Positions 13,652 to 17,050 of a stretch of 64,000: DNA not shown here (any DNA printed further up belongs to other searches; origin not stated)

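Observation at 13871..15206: Eight tandem 56-residue DUF4214-like repeats forming the N-terminal half of a capsule-locus enzyme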

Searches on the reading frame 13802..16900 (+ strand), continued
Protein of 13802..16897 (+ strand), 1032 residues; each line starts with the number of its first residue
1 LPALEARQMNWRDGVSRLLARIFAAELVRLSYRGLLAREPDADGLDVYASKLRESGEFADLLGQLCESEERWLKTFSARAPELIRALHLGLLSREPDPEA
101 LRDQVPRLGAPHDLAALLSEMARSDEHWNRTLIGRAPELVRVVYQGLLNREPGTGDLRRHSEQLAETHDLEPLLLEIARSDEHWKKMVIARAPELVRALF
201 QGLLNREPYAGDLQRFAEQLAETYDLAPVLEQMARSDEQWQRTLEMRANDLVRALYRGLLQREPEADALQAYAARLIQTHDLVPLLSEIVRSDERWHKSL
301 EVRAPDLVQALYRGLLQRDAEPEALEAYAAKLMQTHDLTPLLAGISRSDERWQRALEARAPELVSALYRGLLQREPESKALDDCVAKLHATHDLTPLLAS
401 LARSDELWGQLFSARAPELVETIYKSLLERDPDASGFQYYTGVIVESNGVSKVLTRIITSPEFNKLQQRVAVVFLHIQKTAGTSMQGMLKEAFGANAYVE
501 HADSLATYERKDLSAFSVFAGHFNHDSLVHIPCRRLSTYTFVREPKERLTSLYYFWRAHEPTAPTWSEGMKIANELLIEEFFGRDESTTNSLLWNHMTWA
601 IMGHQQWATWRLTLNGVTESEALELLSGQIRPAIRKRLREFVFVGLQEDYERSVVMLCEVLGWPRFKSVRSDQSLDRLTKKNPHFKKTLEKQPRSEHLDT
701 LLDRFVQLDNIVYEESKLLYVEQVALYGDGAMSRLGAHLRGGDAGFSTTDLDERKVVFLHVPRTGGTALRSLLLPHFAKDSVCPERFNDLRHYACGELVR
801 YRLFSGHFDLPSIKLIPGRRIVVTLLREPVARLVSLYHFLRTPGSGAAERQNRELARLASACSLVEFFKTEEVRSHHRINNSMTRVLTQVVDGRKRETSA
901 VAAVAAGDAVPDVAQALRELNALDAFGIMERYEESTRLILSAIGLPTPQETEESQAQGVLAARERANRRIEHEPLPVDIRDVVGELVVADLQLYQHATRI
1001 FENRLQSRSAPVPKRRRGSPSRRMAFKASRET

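Call 45: find_encoding_contigs(protein=P0021, flank=10000, max_places=1)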
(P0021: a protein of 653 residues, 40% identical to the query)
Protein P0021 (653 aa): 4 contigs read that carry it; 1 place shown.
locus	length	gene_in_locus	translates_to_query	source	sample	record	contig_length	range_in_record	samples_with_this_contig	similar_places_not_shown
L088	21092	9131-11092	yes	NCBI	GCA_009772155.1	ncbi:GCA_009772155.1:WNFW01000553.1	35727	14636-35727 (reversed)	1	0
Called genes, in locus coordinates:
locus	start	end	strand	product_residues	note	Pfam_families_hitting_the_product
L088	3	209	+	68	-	?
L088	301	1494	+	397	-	PF20706:GT4-conflict, PF00534:Glycos_transf_1, PF13692:Glyco_trans_1_4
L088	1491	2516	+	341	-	PF05159:Capsule_synth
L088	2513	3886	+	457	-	PF05159:Capsule_synth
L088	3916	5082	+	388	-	-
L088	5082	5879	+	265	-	PF01061:ABC2_membrane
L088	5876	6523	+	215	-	PF00005:ABC_tran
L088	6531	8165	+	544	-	PF13439:Glyco_transf_4 (weak), PF00534:Glycos_transf_1, PF13692:Glyco_trans_1_4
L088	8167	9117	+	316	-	PF13489:Methyltransf_23, PF08241:Methyltransf_11, PF08242:Methyltransf_12, PF13649:Methyltransf_25, PF13847:Methyltransf_31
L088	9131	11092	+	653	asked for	PF00427:PBS_linker_poly (faint), PF13946:DUF4214 (weak), PF03567:Sulfotransfer_2 (weak)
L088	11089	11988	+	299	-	-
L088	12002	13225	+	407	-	PF02563:Poly_export, PF22461:SLBB_2 (weak)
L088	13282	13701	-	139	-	PF04993:TfoX_N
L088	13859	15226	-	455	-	PF00072:Response_reg, PF00158:Sigma54_activat, PF14532:Sigma54_activ_2, PF25601:AAA_lid_14, PF02954:HTH_8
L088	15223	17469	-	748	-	PF00672:HAMP, PF08448:PAS_4 (weak), PF00512:HisKA, PF02518:HATPase_c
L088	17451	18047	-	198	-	PF14334:DUF4390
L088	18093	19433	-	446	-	PF01029:NusB, PF22458:RsmF-B_ferredox, PF01189:Methyltr_RsmB-F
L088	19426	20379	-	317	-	PF00551:Formyl_trans_N, PF02911:Formyl_trans_C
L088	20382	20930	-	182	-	PF01327:Pep_deformylase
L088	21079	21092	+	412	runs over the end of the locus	PF01476:LysM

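Call 57: find_encoding_contigs(protein=P0007, flank=10000, max_places=1)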
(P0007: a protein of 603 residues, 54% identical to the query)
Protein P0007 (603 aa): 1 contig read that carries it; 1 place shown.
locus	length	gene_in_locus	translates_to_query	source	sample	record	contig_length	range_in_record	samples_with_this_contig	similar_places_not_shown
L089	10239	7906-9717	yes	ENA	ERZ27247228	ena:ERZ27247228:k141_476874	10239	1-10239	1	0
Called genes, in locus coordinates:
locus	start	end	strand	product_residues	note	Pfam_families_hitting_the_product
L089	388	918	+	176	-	-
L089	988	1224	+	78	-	PF12728:HTH_17 (weak)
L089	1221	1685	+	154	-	-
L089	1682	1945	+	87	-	-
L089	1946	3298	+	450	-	PF19263:DUF5906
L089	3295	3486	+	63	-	-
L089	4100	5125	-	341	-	PF05598:DUF772, PF01609:DDE_Tnp_1, PF13359:DDE_Tnp_4 (weak)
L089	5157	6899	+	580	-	PF00534:Glycos_transf_1, PF13692:Glyco_trans_1_4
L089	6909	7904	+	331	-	PF02475:TRM5-TYW2_MTfase (weak), PF05050:Methyltransf_21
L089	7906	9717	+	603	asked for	PF00685:Sulfotransfer_1 (faint), PF03567:Sulfotransfer_2 (weak)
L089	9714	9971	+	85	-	-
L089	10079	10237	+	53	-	?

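Call 58: find_encoding_contigs(protein=P0010, flank=10000, max_places=1)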
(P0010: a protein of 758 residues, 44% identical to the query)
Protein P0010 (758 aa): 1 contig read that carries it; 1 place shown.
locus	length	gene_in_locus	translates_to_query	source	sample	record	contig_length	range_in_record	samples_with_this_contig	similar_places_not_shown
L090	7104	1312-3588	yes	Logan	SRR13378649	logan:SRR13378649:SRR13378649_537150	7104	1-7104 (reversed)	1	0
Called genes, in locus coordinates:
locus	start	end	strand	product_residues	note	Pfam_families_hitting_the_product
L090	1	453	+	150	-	?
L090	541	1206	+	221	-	PF08003:Methyltransf_9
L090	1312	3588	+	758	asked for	PF13946:DUF4214, PF03567:Sulfotransfer_2, PF00685:Sulfotransfer_1 (faint)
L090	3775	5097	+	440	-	-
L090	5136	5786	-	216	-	PF00005:ABC_tran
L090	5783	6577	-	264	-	PF01061:ABC2_membrane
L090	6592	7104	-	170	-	?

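Call 63: find_encoding_contigs(protein=P0030, flank=10000, max_places=1)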
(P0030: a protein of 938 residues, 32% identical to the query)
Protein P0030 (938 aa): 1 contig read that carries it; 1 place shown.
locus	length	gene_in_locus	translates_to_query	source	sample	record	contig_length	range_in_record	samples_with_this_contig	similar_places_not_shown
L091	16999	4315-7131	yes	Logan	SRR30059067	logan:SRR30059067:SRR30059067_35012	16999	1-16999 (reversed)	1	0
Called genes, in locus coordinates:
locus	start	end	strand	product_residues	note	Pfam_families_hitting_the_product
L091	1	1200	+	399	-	?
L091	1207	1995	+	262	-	PF01061:ABC2_membrane (weak)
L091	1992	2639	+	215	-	PF00005:ABC_tran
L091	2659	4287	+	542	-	PF13439:Glyco_transf_4 (faint), PF00534:Glycos_transf_1, PF13692:Glyco_trans_1_4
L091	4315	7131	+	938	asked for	PF00427:PBS_linker_poly (faint), PF13946:DUF4214 (weak), PF04464:Glyphos_transf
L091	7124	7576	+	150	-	PF01467:CTP_transf_like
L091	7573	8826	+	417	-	-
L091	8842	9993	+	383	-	PF02563:Poly_export, PF10531:SLBB (faint), PF22461:SLBB_2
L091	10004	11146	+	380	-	PF20706:GT4-conflict, PF00534:Glycos_transf_1, PF13692:Glyco_trans_1_4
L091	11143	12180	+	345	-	PF05159:Capsule_synth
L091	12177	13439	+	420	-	PF05159:Capsule_synth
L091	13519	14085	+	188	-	PF07017:PagP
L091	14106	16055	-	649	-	PF17152:CHASE8, PF00672:HAMP, PF08448:PAS_4, PF02518:HATPase_c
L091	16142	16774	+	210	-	-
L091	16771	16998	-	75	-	?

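Call 64: find_encoding_contigs(protein=P0033, flank=10000, max_places=1)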
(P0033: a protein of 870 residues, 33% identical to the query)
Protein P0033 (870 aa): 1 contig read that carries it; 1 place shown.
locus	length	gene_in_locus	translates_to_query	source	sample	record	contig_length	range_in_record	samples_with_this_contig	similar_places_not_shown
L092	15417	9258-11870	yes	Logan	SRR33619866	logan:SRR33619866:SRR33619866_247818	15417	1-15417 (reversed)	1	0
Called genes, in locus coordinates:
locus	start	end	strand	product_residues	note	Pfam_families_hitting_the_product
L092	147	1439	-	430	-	PF05159:Capsule_synth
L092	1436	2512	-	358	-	PF05159:Capsule_synth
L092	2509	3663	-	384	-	PF20706:GT4-conflict, PF00534:Glycos_transf_1, PF13692:Glyco_trans_1_4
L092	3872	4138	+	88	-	-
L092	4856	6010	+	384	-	-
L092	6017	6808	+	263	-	PF01061:ABC2_membrane (faint)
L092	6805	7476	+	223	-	PF00005:ABC_tran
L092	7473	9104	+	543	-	PF00534:Glycos_transf_1, PF13692:Glyco_trans_1_4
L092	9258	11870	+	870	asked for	PF13946:DUF4214 (faint), PF04230:PS_pyruv_trans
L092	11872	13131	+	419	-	-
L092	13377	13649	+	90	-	-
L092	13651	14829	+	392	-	PF02563:Poly_export, PF10531:SLBB (faint), PF22461:SLBB_2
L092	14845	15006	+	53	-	-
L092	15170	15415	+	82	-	?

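Call 65: find_encoding_contigs(protein=P0002, flank=10000, max_places=1)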
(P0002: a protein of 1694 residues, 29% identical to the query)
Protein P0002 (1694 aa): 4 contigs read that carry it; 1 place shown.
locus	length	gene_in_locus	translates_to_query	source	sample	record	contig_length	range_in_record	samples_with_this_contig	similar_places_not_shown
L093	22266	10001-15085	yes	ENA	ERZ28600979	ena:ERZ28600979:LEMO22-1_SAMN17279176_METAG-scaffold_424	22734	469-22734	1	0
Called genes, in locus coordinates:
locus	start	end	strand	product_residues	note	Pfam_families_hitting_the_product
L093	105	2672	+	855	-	PF22148:Fervidolysin_NPro-like, PF00082:Peptidase_S8, PF24681:Kelch_KLHDC2_KLHL20_DRC7, PF25210:Kelch_FKB95, PF13415:Beta-prop_FBX42, PF24996:NANM, PF24681:Kelch_KLHDC2_KLHL20_DRC7, PF01344:Kelch_1, +5 more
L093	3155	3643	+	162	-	-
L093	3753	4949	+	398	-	-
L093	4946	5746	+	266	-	-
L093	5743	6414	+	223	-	PF00005:ABC_tran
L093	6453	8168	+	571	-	PF13439:Glyco_transf_4 (faint), PF20706:GT4-conflict (weak), PF00534:Glycos_transf_1, PF13692:Glyco_trans_1_4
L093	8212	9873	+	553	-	PF13946:DUF4214 (faint), PF00427:PBS_linker_poly (faint), PF03567:Sulfotransfer_2 (weak)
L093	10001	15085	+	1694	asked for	PF00427:PBS_linker_poly (faint), PF03567:Sulfotransfer_2 (weak), PF00685:Sulfotransfer_1 (faint), PF13946:DUF4214 (weak), PF03567:Sulfotransfer_2 (weak)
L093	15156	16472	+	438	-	-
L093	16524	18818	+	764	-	PF18588:WcbI, PF08885:GSCFA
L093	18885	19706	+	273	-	PF00135:COesterase, PF01738:DLH (weak), PF20434:BD-FAE, PF12146:Hydrolase_4 (faint), PF07859:Abhydrolase_3, PF00326:Peptidase_S9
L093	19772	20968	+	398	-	PF02563:Poly_export, PF22461:SLBB_2 (weak)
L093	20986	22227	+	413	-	PF20706:GT4-conflict, PF00534:Glycos_transf_1, PF13692:Glyco_trans_1_4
